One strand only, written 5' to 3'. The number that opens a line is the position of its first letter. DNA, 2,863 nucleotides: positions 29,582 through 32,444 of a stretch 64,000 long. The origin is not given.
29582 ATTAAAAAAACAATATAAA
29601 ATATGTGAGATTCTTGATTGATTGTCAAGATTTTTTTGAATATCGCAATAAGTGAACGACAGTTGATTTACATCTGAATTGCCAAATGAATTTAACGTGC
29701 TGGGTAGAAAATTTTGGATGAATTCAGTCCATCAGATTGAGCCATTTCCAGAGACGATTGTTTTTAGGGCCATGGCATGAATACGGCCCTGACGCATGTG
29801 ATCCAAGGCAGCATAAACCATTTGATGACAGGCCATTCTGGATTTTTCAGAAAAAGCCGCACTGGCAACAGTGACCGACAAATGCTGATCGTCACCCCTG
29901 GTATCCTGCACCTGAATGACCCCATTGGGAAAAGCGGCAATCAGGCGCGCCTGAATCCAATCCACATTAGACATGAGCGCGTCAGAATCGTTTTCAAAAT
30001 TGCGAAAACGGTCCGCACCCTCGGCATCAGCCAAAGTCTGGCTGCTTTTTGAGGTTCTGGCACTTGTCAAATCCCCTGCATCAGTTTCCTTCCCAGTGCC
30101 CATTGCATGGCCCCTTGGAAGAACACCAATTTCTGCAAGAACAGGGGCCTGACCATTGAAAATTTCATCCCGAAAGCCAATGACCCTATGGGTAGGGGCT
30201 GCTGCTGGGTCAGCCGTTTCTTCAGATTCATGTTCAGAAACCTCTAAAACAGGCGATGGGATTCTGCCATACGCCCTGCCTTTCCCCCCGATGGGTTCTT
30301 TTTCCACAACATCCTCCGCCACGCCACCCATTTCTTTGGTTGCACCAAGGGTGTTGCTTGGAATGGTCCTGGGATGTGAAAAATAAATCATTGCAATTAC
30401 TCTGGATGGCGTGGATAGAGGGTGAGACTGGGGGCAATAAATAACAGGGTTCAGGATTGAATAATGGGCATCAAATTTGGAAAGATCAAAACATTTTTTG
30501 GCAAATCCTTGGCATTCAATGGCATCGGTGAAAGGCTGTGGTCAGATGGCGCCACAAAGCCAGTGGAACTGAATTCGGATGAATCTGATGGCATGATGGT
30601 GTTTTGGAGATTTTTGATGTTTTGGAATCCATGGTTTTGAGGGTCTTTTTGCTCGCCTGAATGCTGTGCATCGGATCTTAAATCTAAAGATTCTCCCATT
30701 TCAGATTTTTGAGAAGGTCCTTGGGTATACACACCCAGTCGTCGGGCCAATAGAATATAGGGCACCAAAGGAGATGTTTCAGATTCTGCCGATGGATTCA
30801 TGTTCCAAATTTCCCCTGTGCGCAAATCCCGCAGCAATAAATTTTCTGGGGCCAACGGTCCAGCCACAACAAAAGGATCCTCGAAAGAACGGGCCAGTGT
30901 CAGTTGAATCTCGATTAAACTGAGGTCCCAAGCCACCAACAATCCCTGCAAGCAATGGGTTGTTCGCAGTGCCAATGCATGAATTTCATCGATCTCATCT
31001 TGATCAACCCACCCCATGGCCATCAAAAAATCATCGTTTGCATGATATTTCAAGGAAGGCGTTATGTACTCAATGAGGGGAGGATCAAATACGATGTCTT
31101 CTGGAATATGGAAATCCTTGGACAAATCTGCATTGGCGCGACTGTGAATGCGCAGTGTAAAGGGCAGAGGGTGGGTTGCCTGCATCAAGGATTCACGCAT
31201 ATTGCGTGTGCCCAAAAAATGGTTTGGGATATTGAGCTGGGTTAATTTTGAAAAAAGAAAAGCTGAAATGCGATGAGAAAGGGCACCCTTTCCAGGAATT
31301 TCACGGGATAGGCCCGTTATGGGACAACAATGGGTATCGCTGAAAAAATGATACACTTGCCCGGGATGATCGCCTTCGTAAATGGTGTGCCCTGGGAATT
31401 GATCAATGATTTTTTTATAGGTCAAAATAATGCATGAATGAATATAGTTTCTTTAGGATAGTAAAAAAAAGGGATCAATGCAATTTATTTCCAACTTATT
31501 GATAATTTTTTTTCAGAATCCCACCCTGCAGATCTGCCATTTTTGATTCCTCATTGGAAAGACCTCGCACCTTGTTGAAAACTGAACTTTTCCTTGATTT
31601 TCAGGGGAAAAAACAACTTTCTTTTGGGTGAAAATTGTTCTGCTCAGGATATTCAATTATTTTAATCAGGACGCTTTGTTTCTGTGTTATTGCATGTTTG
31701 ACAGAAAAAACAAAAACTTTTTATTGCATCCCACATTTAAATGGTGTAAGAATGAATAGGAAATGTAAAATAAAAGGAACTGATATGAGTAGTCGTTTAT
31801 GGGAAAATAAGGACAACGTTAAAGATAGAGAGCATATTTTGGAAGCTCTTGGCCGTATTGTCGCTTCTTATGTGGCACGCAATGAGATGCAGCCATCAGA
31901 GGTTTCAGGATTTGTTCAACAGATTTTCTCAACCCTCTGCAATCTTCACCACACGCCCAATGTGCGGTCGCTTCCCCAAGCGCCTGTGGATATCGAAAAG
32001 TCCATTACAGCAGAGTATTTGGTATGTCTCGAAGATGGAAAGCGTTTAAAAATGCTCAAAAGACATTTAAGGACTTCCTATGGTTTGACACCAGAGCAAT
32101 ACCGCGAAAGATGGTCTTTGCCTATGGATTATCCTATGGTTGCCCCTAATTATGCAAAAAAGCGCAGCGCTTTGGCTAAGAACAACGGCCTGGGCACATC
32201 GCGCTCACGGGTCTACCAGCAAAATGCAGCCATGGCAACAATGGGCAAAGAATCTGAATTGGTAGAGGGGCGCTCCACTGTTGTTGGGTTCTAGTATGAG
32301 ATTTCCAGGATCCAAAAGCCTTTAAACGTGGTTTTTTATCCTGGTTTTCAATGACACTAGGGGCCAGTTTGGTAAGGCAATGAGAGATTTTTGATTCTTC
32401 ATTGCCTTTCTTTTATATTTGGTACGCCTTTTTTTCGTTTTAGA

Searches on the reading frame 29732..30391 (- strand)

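Call 45: search_protein_families(library=pfam, proteins=[window:29732-30391:-], max_evalue=0.001)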
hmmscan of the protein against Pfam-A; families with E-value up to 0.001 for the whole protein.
window:29732-30391:- (219 aa): 1 family
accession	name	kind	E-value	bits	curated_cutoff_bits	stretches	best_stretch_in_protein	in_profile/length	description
PF01722.23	BolA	-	2e-12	47.6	25.7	1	165-212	25-72/76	BolA-like protein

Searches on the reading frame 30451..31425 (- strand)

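Call 45: search_protein_families(library=pfam, proteins=[window:30451-31425:-], max_evalue=0.001)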
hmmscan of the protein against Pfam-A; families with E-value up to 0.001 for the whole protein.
window:30451-31425:- (324 aa): 1 family
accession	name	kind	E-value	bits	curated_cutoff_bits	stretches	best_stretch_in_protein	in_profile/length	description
PF01259.24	SAICAR_synt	-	1.6e-14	54.7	20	1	14-177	9-175/233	SAICAR synthetase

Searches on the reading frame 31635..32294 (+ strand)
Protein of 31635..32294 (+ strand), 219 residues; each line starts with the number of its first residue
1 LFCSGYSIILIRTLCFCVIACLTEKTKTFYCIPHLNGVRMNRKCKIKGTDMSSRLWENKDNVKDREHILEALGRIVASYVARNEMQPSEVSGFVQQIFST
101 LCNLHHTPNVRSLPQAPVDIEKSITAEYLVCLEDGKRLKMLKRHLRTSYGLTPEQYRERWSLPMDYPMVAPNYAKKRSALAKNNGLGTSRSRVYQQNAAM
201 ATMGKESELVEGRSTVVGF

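Call 46: search_protein_families(library=pfam, proteins=[window:31635-32294:+], max_evalue=0.001)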
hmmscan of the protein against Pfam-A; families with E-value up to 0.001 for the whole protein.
window:31635-32294:+ (219 aa): 1 family
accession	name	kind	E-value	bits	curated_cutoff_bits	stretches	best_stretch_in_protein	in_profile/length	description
PF05443.17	ROS_MUCR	-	2.2e-41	141.2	25.4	1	69-187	3-123/123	ROS/MUCR transcriptional regulator protein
